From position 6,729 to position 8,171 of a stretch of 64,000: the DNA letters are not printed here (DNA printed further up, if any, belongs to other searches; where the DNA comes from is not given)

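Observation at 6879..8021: Island gene 1 (380 aa) has no recognisable family; weak nuclease-like and MTase-like motifs only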

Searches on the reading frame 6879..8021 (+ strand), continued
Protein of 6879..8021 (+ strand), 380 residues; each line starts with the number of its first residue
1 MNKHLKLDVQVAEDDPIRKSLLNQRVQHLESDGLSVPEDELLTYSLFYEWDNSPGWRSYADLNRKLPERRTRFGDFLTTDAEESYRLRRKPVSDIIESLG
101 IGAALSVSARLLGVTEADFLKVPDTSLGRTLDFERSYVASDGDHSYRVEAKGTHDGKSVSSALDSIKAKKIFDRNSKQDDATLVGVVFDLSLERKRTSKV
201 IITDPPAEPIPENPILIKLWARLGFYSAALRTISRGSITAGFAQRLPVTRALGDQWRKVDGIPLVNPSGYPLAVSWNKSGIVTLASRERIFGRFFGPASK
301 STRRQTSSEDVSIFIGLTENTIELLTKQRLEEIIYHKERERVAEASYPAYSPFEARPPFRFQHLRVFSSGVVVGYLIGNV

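Call 55: fold_search(model_id=the predicted structure, library=viral)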
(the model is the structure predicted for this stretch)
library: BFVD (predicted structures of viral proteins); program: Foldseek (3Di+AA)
matches with E <= 10: 538; with E <= 0.001: 0
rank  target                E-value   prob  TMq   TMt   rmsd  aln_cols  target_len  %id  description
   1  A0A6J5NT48            6.1e-03  0.44  0.20  0.27  18.6       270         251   12  Uncharacterized protein [uncultured Caudovirales phage]
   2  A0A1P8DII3            4.4e-02  0.13  0.17  0.20  20.3       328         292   12  (no name in the UniProt tables at hand)
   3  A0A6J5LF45            5.2e-02  0.57  0.12  0.31   8.2       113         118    9  Uncharacterized protein [uncultured Caudovirales phage]
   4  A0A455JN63            6.2e-02  0.25  0.15  0.20  19.2       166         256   16  Protein UL24 homolog [Cervid alphaherpesvirus 2]
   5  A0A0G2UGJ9            6.2e-02  0.21  0.18  0.22  17.1       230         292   12  Nuclear protein UL24 [Mandrillus leucophaeus cytomegalovirus]
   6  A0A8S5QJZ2            6.6e-02  0.16  0.13  0.27  17.6       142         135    8  Uncharacterized protein [Siphoviridae sp. ct33S22]
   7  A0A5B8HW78            7.4e-02  0.11  0.14  0.16  23.1       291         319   10  Uncharacterized protein [Mimiviridae sp. ChoanoV1]
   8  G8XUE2                8.8e-02  0.21  0.19  0.26  15.0       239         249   12  Nuclear protein UL24 [Aotine betaherpesvirus 1]
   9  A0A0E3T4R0            8.8e-02  0.11  0.18  0.19  22.4       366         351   12  Protein Allo60 [Cyprinid herpesvirus 2]
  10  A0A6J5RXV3            8.8e-02  0.10  0.17  0.21  21.5       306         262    9  COG2887 RecB family exonuclease [uncultured Caudovirales phage]
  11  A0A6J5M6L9            9.3e-02  0.33  0.13  0.31   8.3       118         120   12  Uncharacterized protein [uncultured Caudovirales phage]
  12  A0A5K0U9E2            9.3e-02  0.04  0.12  0.07  24.2       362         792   12  Spore protein YkvP/CgeB glycosyl transferase-like domain-containing protein [Yasminevirus sp. GU-2018]
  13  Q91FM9                1.0e-01  0.05  0.10  0.04  20.3       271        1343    7  Uncharacterized protein 295L [Invertebrate iridescent virus 6]
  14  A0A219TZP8            1.1e-01  0.13  0.16  0.20  20.6       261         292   13  RNA-dependent RNA polymerase (Fragment) [Emaravirus cajani]
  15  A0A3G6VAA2            1.2e-01  0.14  0.17  0.25  17.5       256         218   12  (no name in the UniProt tables at hand)
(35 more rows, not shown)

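Call 57: find_related_loci(query=A3, collection=metagenome_contigs, flank=6000)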
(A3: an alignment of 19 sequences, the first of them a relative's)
Query A3 (392 aa) in metagenome_contigs; peptide patterns used: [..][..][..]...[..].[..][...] (x = any residue, [..] = any of these).
148 stretches matched a pattern; 29 encode a relative of the query (tblastn E <= 1e-3); 29 distinct loci.
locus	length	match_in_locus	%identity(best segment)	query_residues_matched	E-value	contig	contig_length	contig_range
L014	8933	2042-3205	59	2-389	5e-153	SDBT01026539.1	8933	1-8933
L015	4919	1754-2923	57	1-391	6e-155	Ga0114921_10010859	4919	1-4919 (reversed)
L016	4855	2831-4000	55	1-391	1e-153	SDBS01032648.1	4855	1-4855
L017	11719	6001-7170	55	1-391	7e-150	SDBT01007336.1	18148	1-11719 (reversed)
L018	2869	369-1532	55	1-389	3e-155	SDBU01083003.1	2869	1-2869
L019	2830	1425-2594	54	1-391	1e-154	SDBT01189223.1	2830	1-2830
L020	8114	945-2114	54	1-391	2e-144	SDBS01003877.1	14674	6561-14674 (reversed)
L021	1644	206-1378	53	2-389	2e-148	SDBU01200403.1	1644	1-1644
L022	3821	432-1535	52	26-389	5e-128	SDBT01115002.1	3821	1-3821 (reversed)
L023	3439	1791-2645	55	106-391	6e-104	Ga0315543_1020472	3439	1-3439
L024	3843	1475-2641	39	1-387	8e-96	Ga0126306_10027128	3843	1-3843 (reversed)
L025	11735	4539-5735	40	1-391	2e-90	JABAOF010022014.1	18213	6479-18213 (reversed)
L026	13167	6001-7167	39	1-389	7e-80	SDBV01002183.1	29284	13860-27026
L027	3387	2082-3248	38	3-390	1e-79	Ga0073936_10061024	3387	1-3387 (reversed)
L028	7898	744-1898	35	1-387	8e-76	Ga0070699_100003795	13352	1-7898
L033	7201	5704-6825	33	2-383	7e-50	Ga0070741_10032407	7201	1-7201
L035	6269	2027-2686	41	1-219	4e-49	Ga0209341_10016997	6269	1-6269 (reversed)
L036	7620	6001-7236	28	2-392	3e-44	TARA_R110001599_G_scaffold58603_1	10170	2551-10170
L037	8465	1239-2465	27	2-392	5e-38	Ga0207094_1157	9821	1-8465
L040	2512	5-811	30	98-368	4e-24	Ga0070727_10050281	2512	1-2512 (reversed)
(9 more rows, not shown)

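Call 58: find_related_loci(query=A3, collection=viral_contigs, flank=6000)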
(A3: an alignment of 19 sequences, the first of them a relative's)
Query A3 (392 aa) in viral_contigs; peptide patterns used: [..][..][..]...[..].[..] (x = any residue, [..] = any of these).
58 stretches matched a pattern, but none encodes a relative of the query by tblastn (E <= 1e-3).

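Call 62: search_protein_families(library=pfam, proteins=[L036:852-3260:+, L036:3269-4849:+, L036:4842-5987:+, L037:3-1229:+, L037:2508-5978:-, L040:912-2342:+, L026:7317-8576:+, L026:5526-5957:+, L025:5796-6995:+, L017:4718-5692:+], max_evalue=0.001)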
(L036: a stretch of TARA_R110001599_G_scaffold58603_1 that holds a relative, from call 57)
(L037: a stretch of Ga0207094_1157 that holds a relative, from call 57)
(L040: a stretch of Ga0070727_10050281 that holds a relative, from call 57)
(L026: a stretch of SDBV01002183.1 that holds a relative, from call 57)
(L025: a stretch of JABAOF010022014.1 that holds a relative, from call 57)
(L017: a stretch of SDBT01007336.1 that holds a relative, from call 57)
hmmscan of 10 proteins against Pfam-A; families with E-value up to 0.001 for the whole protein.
L036:852-3260:+ (802 aa): 7 families
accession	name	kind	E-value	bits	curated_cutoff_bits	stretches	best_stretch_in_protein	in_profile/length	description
PF04851.21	ResIII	-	6.6e-34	117.6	22.5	1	163-328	2-163/164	Type III restriction enzyme, res subunit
PF08463.15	EcoEI_R_C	-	8.9e-26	91.4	24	1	643-798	2-163/163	EcoEI R protein C-terminal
PF18766.7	SWI2_SNF2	-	8.4e-17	62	26.7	1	168-366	1-194/221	SWI2/SNF2 ATPase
PF00270.35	DEAD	-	3.7e-08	33.7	26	1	175-328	6-161/167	DEAD/DEAH box helicase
PF00271.37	Helicase_C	-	3.2e-07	31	23.5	1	421-529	11-109/110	Helicase conserved C-terminal domain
PF04313.20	HSDR_N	-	0.00011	22.6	25.1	1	56-114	122-188/198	Type I restriction enzyme R protein N terminus (HSDR_N)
PF13588.12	HSDR_N_2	-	0.00034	21.1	25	0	57-117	34-95/110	Type I restriction enzyme R protein N terminus (HSDR_N)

L036:3269-4849:+ (526 aa): 3 families
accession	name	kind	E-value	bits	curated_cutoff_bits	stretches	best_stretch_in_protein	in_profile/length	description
PF02384.22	N6_Mtase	-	1.1e-66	225.7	20.4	1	171-469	3-296/311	N-6 DNA Methylase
PF12161.14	HsdM_N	-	1.2e-06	29.6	24.5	1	23-160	5-135/135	HsdM N-terminal domain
PF07669.17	Eco57I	-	2.8e-06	28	25.3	1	287-391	69-170/171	Eco57I restriction-modification methylase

L036:4842-5987:+ (381 aa): 1 family
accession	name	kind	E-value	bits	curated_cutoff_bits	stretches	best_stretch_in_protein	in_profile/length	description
PF01420.25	Methylase_S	-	1.8e-18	67.7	22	2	23-175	26-166/168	Type I restriction modification DNA specificity domain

L037:3-1229:+ (408 aa): 1 family
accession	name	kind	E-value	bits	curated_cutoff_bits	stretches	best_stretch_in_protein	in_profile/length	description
PF01420.25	Methylase_S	-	2.4e-17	64.1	22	2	263-392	45-166/168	Type I restriction modification DNA specificity domain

L037:2508-5978:- (1156 aa): 0 families

L040:912-2342:+ (476 aa): 5 families
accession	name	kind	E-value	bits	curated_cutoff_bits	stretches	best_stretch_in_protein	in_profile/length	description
PF02384.22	N6_Mtase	-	6e-72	243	20.4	1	139-439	2-305/311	N-6 DNA Methylase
PF12161.14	HsdM_N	-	2.4e-11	44.8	24.5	1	7-129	4-135/135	HsdM N-terminal domain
PF07669.17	Eco57I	-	2.6e-08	34.6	25.3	1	248-353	54-171/171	Eco57I restriction-modification methylase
PF01170.24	UPF0020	-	0.00059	20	22.3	0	172-276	19-132/197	RMKL-like, methyltransferase domain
PF20473.4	MmeI_Mtase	-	0.00086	19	27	0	184-242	22-87/259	MmeI, DNA-methyltransferase domain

L026:7317-8576:+ (419 aa): 1 family
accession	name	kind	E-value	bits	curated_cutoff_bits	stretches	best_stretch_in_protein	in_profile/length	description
PF01734.28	Patatin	-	5.3e-26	92.4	27.7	1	13-290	1-186/191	Patatin-like phospholipase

L026:5526-5957:+ (143 aa): 0 families

L025:5796-6995:+ (399 aa): 0 families

L017:4718-5692:+ (324 aa): 1 family
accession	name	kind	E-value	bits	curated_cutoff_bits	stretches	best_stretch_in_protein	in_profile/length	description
PF12358.13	DUF3644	-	8.4e-53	179.1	27.6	1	14-196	1-182/183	Domain of unknown function (DUF3644)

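Call 63: search_protein_families(library=pfam, proteins=[L014:3242-3706:+, L014:3765-4343:+, L020:247-864:+, L020:2635-4008:+, L028:1981-4104:-, L033:4682-5641:+, L035:2807-4537:+, L027:1-2076:+, L024:2-1276:+, L015:2907-3707:+], max_evalue=0.001)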
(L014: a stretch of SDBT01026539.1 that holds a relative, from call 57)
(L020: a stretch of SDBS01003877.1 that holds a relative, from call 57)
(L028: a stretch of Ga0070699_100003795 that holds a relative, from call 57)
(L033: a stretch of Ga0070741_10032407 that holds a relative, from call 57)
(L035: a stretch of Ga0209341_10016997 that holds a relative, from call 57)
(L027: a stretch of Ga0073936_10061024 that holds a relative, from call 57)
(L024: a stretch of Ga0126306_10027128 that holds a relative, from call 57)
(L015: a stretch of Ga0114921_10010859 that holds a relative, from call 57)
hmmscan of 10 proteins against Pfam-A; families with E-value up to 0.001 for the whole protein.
L014:3242-3706:+ (154 aa): 0 families

L014:3765-4343:+ (192 aa): 0 families

L020:247-864:+ (205 aa): 0 families

L020:2635-4008:+ (457 aa): 1 family
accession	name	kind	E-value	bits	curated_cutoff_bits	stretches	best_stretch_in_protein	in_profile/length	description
PF11805.13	DUF3326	-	8.6e-93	311.4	25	1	86-426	1-336/337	Protein of unknown function (DUF3326)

L028:1981-4104:- (707 aa): 6 families
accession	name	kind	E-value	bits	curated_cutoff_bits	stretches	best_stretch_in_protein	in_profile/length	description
PF02129.25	Peptidase_S15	-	2.5e-60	204.8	23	1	56-309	1-261/262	X-Pro dipeptidyl-peptidase (S15 family)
PF08530.16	PepX_C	-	5.1e-42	144.7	22.5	1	339-564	1-216/217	X-Pro dipeptidyl-peptidase C-terminal non-catalytic domain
PF00326.27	Peptidase_S9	-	2.5e-08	34.1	22.6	1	97-182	5-95/213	Prolyl oligopeptidase family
PF12146.15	Hydrolase_4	-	2e-06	27.7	27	1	100-181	25-106/239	Serine aminopeptidase, S33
PF00561.26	Abhydrolase_1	-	0.00014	22.1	25.8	1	102-187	23-105/245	alpha/beta hydrolase fold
PF05448.18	AXE1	-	0.00035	19.9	21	1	47-133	56-135/321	Acetyl xylan esterase (AXE1)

L033:4682-5641:+ (319 aa): 2 families
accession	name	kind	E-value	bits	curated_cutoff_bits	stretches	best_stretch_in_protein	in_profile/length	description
PF13676.11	TIR_2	-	1.5e-19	71.1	28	1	183-277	2-93/122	TIR domain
PF01582.25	TIR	-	1.5e-10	41.6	21.3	1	180-279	2-101/179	TIR domain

L035:2807-4537:+ (576 aa): 1 family
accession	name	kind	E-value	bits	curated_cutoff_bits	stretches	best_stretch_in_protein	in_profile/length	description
PF01609.27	DDE_Tnp_1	-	4.9e-07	30.2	23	1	137-481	9-198/200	Transposase DDE domain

L027:1-2076:+ (691 aa): 2 families
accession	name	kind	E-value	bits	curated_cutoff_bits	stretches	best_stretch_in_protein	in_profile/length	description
PF09369.15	MZB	-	8.5e-10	39.6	24.2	1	256-334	3-80/80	MrfA Zn-binding domain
PF00717.28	Peptidase_S24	-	6.4e-09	36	23.3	1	543-669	1-107/116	Peptidase S24-like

L024:2-1276:+ (424 aa): 1 family
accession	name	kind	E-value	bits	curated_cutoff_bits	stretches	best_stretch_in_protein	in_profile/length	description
PF13517.12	FG-GAP_3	-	0.00028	21.8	26.9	0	290-325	26-61/61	FG-GAP-like repeat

L015:2907-3707:+ (266 aa): 1 family
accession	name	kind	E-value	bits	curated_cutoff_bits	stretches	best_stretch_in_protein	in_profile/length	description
PF04250.19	DUF429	-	2.9e-16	60.3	23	1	27-250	1-213/214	Protein of unknown function (DUF429)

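Call 64: list_cluster_members(proteins=[P0123, P0124, P0127, P0132, P0138, P0141, P0145, P0150, P0152, P0165])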
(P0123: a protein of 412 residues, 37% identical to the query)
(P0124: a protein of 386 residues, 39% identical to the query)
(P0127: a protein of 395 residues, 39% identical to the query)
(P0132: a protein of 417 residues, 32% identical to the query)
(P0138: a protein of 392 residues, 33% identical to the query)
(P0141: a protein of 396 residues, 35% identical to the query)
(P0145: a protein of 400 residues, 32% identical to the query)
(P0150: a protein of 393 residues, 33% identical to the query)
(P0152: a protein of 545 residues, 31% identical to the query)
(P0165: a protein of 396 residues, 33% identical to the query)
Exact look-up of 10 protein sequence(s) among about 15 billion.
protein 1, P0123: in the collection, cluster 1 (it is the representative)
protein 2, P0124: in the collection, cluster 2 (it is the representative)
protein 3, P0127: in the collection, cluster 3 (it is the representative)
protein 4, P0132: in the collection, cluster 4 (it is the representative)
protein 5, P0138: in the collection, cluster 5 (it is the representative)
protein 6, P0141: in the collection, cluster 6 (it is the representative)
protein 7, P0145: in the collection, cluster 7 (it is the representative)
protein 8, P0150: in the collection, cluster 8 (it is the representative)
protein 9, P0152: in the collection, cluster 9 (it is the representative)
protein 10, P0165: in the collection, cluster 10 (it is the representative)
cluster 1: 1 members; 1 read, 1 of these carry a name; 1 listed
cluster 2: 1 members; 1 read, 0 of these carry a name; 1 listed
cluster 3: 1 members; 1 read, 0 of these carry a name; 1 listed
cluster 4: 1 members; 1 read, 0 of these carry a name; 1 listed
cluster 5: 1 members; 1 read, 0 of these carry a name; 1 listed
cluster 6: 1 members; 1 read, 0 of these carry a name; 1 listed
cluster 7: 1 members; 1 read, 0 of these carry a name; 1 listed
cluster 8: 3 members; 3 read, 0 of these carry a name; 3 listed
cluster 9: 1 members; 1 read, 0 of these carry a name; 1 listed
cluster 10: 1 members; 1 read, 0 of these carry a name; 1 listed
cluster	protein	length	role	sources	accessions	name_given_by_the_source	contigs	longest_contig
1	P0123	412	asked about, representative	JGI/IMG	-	hypothetical protein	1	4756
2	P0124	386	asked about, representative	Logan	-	-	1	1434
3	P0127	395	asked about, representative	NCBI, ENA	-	-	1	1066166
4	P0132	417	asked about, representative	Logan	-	-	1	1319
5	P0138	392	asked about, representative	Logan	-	-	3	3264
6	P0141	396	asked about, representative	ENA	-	-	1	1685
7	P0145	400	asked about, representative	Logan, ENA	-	-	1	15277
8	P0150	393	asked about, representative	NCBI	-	-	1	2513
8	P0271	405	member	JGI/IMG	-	-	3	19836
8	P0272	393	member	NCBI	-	-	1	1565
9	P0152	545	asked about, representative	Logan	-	-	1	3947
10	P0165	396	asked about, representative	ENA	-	-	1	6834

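Call 65: search_protein_families(library=ncbifam, alignment_id=A1, max_evalue=0.01)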
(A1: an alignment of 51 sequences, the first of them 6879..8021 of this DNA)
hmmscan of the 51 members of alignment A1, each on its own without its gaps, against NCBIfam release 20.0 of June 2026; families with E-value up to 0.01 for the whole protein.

A. member 1, window:6879-8021:+ (380 aa): 0 families

B. families by the number of members that match (of 51 scanned): 0 families

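Call 66: find_encoding_contigs(protein=P0145, flank=7000, max_places=3)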
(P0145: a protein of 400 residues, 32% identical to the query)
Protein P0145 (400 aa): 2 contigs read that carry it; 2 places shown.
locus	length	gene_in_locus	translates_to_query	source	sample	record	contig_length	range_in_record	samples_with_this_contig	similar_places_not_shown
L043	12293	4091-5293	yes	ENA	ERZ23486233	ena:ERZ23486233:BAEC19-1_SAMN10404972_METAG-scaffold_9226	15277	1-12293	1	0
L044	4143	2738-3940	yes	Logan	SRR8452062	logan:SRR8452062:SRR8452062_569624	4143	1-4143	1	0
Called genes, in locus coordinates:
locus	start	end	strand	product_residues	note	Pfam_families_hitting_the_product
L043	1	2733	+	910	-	?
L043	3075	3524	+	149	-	PF06094:GGACT, PF13772:AIG2_2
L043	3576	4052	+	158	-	-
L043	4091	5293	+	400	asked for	-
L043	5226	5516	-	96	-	-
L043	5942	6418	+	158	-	-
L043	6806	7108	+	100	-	-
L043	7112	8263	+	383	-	-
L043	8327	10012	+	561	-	PF03412:Peptidase_C39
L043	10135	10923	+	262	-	PF07963:N_methyl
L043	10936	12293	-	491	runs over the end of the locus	-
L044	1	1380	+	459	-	?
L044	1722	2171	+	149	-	PF06094:GGACT, PF13772:AIG2_2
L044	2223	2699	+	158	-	-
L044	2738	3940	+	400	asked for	-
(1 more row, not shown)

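Call 67: find_encoding_contigs(protein=P0271, flank=7000, max_places=3)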
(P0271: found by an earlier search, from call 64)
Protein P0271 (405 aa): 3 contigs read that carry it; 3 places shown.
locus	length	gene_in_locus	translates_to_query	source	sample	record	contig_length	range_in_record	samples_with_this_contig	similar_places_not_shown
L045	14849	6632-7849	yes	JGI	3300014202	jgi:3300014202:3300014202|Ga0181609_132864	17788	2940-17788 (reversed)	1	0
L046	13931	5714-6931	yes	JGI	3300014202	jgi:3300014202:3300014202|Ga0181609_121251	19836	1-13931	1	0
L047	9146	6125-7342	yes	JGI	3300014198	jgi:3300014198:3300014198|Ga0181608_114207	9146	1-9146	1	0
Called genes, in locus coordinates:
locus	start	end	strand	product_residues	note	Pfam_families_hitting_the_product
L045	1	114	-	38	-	?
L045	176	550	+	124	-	-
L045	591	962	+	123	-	PF12773:DZR (faint), PF13248:Zn_ribbon_3 (faint)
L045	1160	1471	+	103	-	-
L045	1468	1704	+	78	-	PF09723:Zn_ribbon_8 (faint), PF15731:MqsA_antitoxin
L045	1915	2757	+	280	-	-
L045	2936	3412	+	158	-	-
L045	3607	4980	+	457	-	-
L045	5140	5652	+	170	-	-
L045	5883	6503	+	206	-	-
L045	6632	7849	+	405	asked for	-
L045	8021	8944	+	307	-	-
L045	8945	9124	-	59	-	-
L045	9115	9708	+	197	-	-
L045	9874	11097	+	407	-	-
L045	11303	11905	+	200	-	-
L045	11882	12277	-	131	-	-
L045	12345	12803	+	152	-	-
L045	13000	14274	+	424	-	-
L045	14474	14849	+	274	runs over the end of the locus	-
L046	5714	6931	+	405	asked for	-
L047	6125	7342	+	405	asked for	-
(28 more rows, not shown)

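Call 68: find_encoding_contigs(protein=P0165, flank=7000, max_places=3)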
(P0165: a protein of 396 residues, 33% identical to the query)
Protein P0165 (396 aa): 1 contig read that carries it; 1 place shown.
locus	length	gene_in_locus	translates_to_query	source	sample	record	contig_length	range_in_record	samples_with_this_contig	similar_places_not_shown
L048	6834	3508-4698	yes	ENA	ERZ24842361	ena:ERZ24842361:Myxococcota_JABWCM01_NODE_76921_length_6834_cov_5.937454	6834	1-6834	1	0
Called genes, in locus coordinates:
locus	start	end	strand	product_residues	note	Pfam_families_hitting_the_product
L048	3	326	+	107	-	?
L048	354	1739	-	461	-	-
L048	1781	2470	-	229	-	-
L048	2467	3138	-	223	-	-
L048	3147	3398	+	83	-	-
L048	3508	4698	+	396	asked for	-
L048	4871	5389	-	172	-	-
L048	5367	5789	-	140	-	-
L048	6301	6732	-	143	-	-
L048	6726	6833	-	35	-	?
